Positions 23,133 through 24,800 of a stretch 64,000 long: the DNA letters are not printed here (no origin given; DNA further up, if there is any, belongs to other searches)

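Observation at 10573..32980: Self-contained TonB-dependent 'nitrogen-mining' locus: a full outer-membrane-to-cytoplasm import chain interleaved with many unrelated C-N hydrolases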

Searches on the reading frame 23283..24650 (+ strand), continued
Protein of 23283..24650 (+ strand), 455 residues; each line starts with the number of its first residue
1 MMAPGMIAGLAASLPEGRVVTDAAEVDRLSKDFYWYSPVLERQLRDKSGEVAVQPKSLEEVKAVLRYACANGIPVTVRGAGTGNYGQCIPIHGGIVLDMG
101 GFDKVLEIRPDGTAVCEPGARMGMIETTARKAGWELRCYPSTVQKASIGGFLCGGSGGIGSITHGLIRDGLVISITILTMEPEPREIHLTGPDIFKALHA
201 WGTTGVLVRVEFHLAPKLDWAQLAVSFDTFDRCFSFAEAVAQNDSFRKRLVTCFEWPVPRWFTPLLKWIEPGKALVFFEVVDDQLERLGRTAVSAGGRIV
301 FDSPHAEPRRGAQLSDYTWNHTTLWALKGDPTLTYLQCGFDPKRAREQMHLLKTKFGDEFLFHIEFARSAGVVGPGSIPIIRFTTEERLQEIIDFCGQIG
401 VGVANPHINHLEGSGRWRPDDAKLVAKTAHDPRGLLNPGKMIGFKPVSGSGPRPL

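Call 96: get_annotated_region(hit=H7, flank=9000)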
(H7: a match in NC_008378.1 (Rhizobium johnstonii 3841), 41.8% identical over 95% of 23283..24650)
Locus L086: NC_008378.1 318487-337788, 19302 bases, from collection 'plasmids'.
description: Rhizobium johnstonii 3841 plasmid pRL12, complete sequence
organism: Rhizobium johnstonii 3841 (NCBI taxid 216596)
taxonomy: Bacteria; Pseudomonadota; Alphaproteobacteria; Hyphomicrobiales; Rhizobiaceae; Rhizobium; Rhizobium johnstonii; Rhizobium johnstonii 3841
host: -; source: -; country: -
typing (MOB-suite, as given by PLSDB): conjugative; relaxase MOBQ; mating-pair formation MPF_T
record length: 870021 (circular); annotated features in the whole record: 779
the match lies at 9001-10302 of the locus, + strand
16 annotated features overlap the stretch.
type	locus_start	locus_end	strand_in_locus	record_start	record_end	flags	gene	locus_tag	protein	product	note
CDS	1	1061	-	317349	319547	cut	paoC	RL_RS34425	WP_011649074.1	aldehyde oxidoreductase molybdenum-binding subunit PaoC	-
CDS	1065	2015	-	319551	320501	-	-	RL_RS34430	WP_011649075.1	xanthine dehydrogenase family protein subunit M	-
CDS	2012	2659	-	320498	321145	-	paoA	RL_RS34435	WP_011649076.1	aldehyde dehydrogenase iron-sulfur subunit PaoA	-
CDS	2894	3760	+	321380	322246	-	-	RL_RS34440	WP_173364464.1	creatininase family protein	-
CDS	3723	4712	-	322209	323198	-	-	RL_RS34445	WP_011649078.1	LysR family transcriptional regulator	-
CDS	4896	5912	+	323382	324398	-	-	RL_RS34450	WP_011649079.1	ABC transporter substrate-binding protein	-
CDS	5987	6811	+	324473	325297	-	-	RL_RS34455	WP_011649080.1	ABC transporter ATP-binding protein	-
CDS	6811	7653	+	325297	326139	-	-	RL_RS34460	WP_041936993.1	ABC transporter permease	-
CDS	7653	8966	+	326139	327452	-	-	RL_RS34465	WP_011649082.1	cytosine deaminase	-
CDS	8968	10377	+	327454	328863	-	-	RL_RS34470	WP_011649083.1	FAD-binding oxidoreductase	-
CDS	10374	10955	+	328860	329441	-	-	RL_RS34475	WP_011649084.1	NAD(P)H-dependent oxidoreductase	-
CDS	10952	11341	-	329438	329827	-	-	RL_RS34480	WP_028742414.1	RidA family protein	-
CDS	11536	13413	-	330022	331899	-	-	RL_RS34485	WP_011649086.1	HAMP domain-containing methyl-accepting chemotaxis protein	GO:0006935 - chemotaxis [Evidence IEA]; GO:0007165 - signal transduction [Evidence IEA]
CDS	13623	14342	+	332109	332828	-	-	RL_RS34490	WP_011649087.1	4'-phosphopantetheinyl transferase superfamily protein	-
CDS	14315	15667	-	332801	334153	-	-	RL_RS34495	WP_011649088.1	SidA/IucD/PvdA family monooxygenase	-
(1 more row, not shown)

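Call 99: search_dna_similar(query=window:23283-24650:+, collection=plasmids, mode=protein, max_evalue=1e-40, max_rows=60, rows=spread)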
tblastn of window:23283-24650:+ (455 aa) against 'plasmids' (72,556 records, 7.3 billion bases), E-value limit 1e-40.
Records with a match: 141; places in all: 142; records where one place covers at least 80% of the query: 141.
Best place of each record, by identity: <60% 141.
By first word of the organism name: Rhizobium 109; Pantoea 5; Agrobacterium 4; Klebsiella 4; Alloyangia 2; Pseudosulfitobacter 2; Comamonadaceae 1; Paroceanicella 1; Pseudooceanicola 1; Nitratireductor 1; and 11 more.
By predicted mobility (MOB-suite, as given by PLSDB): non-mobilizable 75; conjugative 63; mobilizable 3.
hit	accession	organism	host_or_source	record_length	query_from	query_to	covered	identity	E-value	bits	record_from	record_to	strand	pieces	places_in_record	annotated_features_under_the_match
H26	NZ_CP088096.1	Rhizobium sp. SU303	cell culture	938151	16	445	95%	42.1%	8e-86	294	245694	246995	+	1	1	FAD-binding oxidoreductase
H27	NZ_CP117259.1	Rhizobium tumorigenes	Rubus sp.,pure bacterial culture,Aerial ...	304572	16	444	94%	42.2%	3e-83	286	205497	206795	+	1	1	FAD-binding oxidoreductase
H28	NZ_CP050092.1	Rhizobium leguminosarum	Trifolium pratense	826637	16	445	95%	41.8%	7e-86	294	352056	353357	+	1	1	FAD-binding oxidoreductase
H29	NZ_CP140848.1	Rhizobium johnstonii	-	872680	16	445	95%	41.8%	7e-86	294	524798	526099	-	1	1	FAD-binding oxidoreductase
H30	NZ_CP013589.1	Rhizobium phaseoli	Phaseolus vulgaris,Whole ...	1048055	16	445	95%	41.8%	8e-86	294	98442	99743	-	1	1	record has no annotation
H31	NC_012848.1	Rhizobium leguminosarum bv. trifolii WSM1325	-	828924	16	444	94%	41.9%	2e-85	293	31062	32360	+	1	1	FAD-binding oxidoreductase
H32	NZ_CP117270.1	Rhizobium rhododendri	Rhododendron sp.,pure bacterial ...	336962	16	444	94%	41.9%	5e-83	286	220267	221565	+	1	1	FAD-binding oxidoreductase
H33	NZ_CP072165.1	Rhizobium sp. B21/90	Himalayan blackberry,cell culture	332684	16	444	94%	41.9%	7e-83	285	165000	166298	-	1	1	FAD-binding oxidoreductase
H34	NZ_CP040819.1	Paroceanicella profunda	Cell culture,Deep seawater from Mariana ...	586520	2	445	98%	40.3%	5e-76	266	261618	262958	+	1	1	FAD-binding oxidoreductase | cytosine deaminase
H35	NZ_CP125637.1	Rhizobium leguminosarum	Phaseolus vulgaris,Pure culture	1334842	16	445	95%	41.6%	9e-86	294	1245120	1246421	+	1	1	record has no annotation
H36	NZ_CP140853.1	Rhizobium beringeri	Trifolium pratense,whole organism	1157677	16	445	95%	41.6%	1e-85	293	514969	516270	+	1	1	record has no annotation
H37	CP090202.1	Rhizobium leguminosarum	Trifolium ambiguum,Cell culture,nodule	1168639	16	445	95%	41.6%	1e-85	293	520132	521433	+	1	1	FAD-binding oxidoreductase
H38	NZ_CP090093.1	Rhizobium leguminosarum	Galega,Cell culture,Plant nodule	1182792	16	445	95%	41.6%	1e-85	293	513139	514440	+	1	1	record has no annotation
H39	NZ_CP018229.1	Rhizobium leguminosarum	Vavilovia formosa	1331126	16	445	95%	41.6%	2e-85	293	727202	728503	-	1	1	record has no annotation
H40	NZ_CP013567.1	Rhizobium phaseoli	Phaseolus vulgaris,Whole ...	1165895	16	445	95%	41.6%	3e-85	292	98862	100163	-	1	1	record has no annotation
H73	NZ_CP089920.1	Rahnella victoriana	single cell,soil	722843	7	444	96%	38.8%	8e-80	276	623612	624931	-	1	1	FAD-binding oxidoreductase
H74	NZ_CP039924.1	Agrobacterium tumefaciens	-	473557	22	445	93%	40.1%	7e-78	271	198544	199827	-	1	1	FAD-binding oxidoreductase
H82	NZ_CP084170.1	Klebsiella pneumoniae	Homo sapiens,blood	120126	7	444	96%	36.7%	4e-76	266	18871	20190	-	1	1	FAD-binding oxidoreductase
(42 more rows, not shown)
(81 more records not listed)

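Call 100: get_annotated_region(hit=H82, flank=10000)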
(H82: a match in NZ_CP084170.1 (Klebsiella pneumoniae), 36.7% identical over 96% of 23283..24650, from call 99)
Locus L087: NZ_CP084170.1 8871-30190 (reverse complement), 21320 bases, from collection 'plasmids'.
description: Klebsiella pneumoniae strain B17602 plasmid p2B17602, complete sequence
organism: Klebsiella pneumoniae (NCBI taxid 573)
taxonomy: Bacteria; Pseudomonadota; Gammaproteobacteria; Enterobacterales; Enterobacteriaceae; Klebsiella; Klebsiella pneumoniae
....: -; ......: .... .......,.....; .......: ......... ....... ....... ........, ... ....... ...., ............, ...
typing (MOB-suite, as given by PLSDB): non-mobilizable
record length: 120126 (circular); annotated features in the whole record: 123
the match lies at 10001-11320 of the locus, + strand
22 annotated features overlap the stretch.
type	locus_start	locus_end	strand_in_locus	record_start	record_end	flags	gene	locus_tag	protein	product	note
CDS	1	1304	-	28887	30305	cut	-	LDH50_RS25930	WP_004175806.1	amidohydrolase family protein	-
CDS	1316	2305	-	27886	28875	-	-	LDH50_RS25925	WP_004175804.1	ABC transporter substrate-binding protein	-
CDS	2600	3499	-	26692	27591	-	-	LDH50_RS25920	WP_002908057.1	LysR family transcriptional regulator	GO:0006355 - regulation of DNA-templated transcription [Evidence IEA]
CDS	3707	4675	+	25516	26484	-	-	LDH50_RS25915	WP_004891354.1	PDR/VanB family oxidoreductase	-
CDS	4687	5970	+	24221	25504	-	-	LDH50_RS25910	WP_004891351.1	amidohydrolase family protein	-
CDS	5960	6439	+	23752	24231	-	-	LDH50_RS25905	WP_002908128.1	RidA family protein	-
CDS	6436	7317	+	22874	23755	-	-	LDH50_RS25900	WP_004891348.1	creatininase family protein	-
CDS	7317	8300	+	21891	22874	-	-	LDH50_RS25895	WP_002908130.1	ABC transporter substrate-binding protein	-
CDS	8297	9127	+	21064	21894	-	-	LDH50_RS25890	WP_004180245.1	ABC transporter ATP-binding protein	-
CDS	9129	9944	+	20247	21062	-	-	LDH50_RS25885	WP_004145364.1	ABC transporter permease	-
CDS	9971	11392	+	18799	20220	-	-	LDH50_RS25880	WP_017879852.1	FAD-binding oxidoreductase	-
CDS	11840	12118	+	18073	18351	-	-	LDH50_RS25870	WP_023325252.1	hypothetical protein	-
CDS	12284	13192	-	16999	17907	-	-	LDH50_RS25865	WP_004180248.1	DUF535 family protein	-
CDS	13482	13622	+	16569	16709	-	-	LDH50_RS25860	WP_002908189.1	hypothetical protein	-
CDS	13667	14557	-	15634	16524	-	-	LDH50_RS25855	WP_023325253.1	LysR family transcriptional regulator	GO:0006355 - regulation of DNA-templated transcription [Evidence IEA]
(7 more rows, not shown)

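Call 103: get_annotated_region(hit=H73, flank=10000)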
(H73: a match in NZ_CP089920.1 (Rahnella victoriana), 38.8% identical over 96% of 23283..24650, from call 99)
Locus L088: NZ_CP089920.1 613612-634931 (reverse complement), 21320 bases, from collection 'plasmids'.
description: Rahnella victoriana strain JZ-GX1 plasmid unnamed1, complete sequence
organism: Rahnella victoriana (NCBI taxid 1510570)
taxonomy: Bacteria; Pseudomonadota; Gammaproteobacteria; Enterobacterales; Yersiniaceae; Rahnella; Rahnella victoriana
host: -; source: single cell,soil; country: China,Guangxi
typing (MOB-suite, as given by PLSDB): non-mobilizable; replicon rep_cluster_1067
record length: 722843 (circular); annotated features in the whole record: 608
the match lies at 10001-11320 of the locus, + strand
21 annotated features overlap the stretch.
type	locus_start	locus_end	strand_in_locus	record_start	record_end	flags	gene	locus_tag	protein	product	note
CDS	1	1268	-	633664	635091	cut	-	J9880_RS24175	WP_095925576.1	amidohydrolase family protein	-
CDS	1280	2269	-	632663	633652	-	-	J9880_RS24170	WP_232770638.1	ABC transporter substrate-binding protein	-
CDS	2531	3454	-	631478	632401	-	-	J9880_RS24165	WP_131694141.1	LysR family transcriptional regulator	GO:0006355 - regulation of DNA-templated transcription [Evidence IEA]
CDS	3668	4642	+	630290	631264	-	-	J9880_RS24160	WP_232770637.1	PDR/VanB family oxidoreductase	-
CDS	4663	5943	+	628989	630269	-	-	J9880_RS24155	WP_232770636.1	amidohydrolase family protein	-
CDS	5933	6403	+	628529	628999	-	-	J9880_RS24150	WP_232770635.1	RidA family protein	-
CDS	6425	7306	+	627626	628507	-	-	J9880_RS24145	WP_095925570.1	creatininase family protein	-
CDS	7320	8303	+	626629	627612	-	-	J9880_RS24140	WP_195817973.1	ABC transporter substrate-binding protein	-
CDS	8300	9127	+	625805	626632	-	-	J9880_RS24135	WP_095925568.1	ABC transporter ATP-binding protein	-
CDS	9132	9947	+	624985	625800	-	-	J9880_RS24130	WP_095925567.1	ABC transporter permease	-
CDS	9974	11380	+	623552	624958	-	-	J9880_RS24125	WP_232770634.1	FAD-binding oxidoreductase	-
CDS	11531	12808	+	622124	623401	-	-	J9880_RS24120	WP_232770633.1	TonB-dependent receptor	-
CDS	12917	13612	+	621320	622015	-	-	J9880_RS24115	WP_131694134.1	DJ-1/PfpI family protein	-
CDS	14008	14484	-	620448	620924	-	-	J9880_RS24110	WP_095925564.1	DUF1348 family protein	-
CDS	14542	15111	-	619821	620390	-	-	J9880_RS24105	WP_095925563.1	TetR/AcrR family transcriptional regulator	GO:0006355 - regulation of DNA-templated transcription [Evidence IEA]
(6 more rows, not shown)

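Call 104: get_annotated_region(hit=H4, flank=10000)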
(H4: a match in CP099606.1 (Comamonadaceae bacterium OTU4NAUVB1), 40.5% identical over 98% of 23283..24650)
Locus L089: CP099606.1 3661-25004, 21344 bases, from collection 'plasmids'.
description: Comamonadaceae bacterium OTU4NAUVB1 plasmid unnamed4, complete sequence
organism: Comamonadaceae bacterium OTU4NAUVB1 (NCBI taxid 2952996)
taxonomy: Bacteria; Pseudomonadota; Betaproteobacteria; Burkholderiales; Comamonadaceae; ; Comamonadaceae bacterium OTU4NAUVB1
host: -; source: Arabidopsis thaliana,pure culture,leaf; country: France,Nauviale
typing (MOB-suite, as given by PLSDB): non-mobilizable
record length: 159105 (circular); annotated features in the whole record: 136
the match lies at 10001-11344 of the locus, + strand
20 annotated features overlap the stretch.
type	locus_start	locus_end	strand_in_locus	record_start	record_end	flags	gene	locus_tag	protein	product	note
CDS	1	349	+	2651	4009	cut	-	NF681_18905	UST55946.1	replication initiation protein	-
CDS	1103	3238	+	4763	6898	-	-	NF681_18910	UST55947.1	EAL domain-containing protein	-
CDS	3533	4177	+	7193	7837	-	-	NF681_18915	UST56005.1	TetR family transcriptional regulator C-terminal domain-containing protein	-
CDS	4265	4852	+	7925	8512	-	-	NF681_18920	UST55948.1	NAD(P)H-dependent oxidoreductase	-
CDS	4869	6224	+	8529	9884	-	-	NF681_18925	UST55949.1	amidohydrolase family protein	-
CDS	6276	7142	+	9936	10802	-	-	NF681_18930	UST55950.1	creatininase family protein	-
CDS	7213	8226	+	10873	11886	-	-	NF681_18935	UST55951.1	ABC transporter substrate-binding protein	-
CDS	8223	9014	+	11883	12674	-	-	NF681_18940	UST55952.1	ABC transporter ATP-binding protein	-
CDS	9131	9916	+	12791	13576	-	-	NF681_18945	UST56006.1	ABC transporter permease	-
CDS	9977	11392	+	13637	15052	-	-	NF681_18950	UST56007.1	FAD-binding oxidoreductase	-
CDS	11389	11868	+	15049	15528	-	-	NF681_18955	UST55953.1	RidA family protein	-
CDS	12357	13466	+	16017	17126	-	-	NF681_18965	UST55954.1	GGDEF domain-containing protein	-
CDS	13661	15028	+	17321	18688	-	-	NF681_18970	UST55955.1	UDP-glucose/GDP-mannose dehydrogenase family protein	-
CDS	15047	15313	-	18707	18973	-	-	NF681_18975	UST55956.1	hypothetical protein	-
CDS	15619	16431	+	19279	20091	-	-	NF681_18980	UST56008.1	oxidoreductase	-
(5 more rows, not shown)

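Call 105: get_annotated_region(hit=H74, flank=10000)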
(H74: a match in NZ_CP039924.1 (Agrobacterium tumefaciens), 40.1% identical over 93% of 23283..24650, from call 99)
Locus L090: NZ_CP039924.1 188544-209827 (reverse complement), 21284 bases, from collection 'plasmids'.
description: Agrobacterium tumefaciens strain CFBP7129 plasmid pAtCFBP7129a, complete sequence
organism: Agrobacterium tumefaciens (NCBI taxid 358)
taxonomy: Bacteria; Pseudomonadota; Alphaproteobacteria; Hyphomicrobiales; Rhizobiaceae; Agrobacterium; Agrobacterium tumefaciens
host: -; source: -; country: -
typing (MOB-suite, as given by PLSDB): conjugative; relaxase MOBQ; mating-pair formation MPF_T
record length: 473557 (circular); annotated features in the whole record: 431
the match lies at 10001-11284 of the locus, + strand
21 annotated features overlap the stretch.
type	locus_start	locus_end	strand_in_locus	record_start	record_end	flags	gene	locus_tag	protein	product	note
CDS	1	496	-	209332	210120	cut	-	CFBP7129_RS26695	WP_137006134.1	alpha/beta hydrolase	-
CDS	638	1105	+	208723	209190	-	-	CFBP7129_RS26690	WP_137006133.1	MarR family transcriptional regulator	-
CDS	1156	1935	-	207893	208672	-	-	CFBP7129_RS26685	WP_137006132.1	SDR family oxidoreductase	-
CDS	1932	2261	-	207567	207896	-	-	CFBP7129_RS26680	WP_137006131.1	nuclear transport factor 2 family protein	-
CDS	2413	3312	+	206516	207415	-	-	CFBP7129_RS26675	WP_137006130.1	LysR family transcriptional regulator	-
CDS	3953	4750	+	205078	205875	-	-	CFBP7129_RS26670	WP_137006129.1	creatininase family protein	-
CDS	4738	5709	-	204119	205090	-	-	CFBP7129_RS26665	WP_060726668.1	LysR family transcriptional regulator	-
CDS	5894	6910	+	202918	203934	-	-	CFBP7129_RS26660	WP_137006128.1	ABC transporter substrate-binding protein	-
CDS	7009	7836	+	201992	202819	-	-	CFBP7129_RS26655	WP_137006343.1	ABC transporter ATP-binding protein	-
CDS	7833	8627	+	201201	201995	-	-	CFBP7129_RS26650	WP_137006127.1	ABC transporter permease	-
CDS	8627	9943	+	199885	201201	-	-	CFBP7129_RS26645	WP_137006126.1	cytosine deaminase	-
CDS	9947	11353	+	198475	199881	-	-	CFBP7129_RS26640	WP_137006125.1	FAD-binding oxidoreductase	-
CDS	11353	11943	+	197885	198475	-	-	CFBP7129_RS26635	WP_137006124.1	NAD(P)H-dependent oxidoreductase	-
CDS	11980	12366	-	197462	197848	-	-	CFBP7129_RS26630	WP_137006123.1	Rid family hydrolase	-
CDS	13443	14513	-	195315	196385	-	-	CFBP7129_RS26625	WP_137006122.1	PAS domain S-box protein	-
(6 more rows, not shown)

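Call 111: search_protein_families(library=ncbifam, proteins=[L087:4687-5970:+, L087:3707-4675:+, L087:5960-6439:+, L087:9971-11392:+], max_evalue=1e-10)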
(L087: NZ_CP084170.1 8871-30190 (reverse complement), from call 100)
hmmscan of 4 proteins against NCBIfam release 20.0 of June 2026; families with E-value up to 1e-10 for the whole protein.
L087:4687-5970:+ (427 aa): 6 families
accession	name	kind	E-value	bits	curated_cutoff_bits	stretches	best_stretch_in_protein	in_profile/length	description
NF005759.0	PRK07583.1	equivalog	4.5e-68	229.9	403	1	13-417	15-424/438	cytosine deaminase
NF005748.0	PRK07572.1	subfamily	1.3e-32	113.4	438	1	38-415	18-401/426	cytosine deaminase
NF006685.0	PRK09230.1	subfamily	8.3e-32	110.1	483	1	32-396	14-385/426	cytosine deaminase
NF004636.0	PRK05985.1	subfamily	3e-30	105.4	408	1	37-417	17-391/398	amidohydrolase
NF005312.0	PRK06846.1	subfamily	9.8e-18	64.2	447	1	37-344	32-332/412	amidohydrolase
NF005365.0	PRK06886.1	equivalog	6.8e-12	45.1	340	0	205-334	158-286/327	hypothetical protein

L087:3707-4675:+ (322 aa): 7 families
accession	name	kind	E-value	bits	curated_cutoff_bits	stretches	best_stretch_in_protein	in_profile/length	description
NF007964.0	PRK10684.1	equivalog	3.7e-28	98.5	383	1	52-311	54-323/333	NADH oxidoreductase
NF009805.0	PRK13289.1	equivalog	5.7e-22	78.2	432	1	22-228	170-397/399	NO-inducible flavohemoprotein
NF040810.1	BenC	equivalog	5.4e-21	75.1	430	1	14-225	112-332/333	benzoate 1,2-dioxygenase electron transfer component BenC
NF058606.1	GlBtMonoRdsGbcB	equivalog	8.9e-19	67.6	500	1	53-315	62-356/362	glycine betaine monooxygenase reductase subunit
TIGR02160.1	PA_CoA_Oxy5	hypoth_equivalog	3.5e-17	62.3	420.8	0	53-158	52-161/352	1,2-phenylacetyl-CoA epoxidase subunit PaaE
NF045803.1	MethMoxFADbindMmoC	equivalog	6.4e-17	61.3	500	1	30-225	133-342/343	aromatic/alkene monooxygenase hydroxylase FAD-binding subunit MmoC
NF008822.0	PRK11872.1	equivalog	1.1e-13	51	402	0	40-224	140-336/341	anthranilate 1,2-dioxygenase electron transfer component AntC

L087:5960-6439:+ (159 aa): 1 family
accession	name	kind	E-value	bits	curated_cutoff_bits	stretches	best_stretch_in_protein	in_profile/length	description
TIGR00004.1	TIGR00004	subfamily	1e-13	51.5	106.25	0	65-144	43-122/125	Rid family detoxifying hydrolase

L087:9971-11392:+ (473 aa): 2 families
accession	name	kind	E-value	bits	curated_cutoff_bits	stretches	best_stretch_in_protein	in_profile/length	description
TIGR00387.1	glcD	equivalog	8e-18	64.5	567.9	1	56-185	1-130/413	glycolate oxidase subunit GlcD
NF008408.0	PRK11230.1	equivalog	1.1e-15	57.1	897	1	55-238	58-248/499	glycolate oxidase subunit GlcD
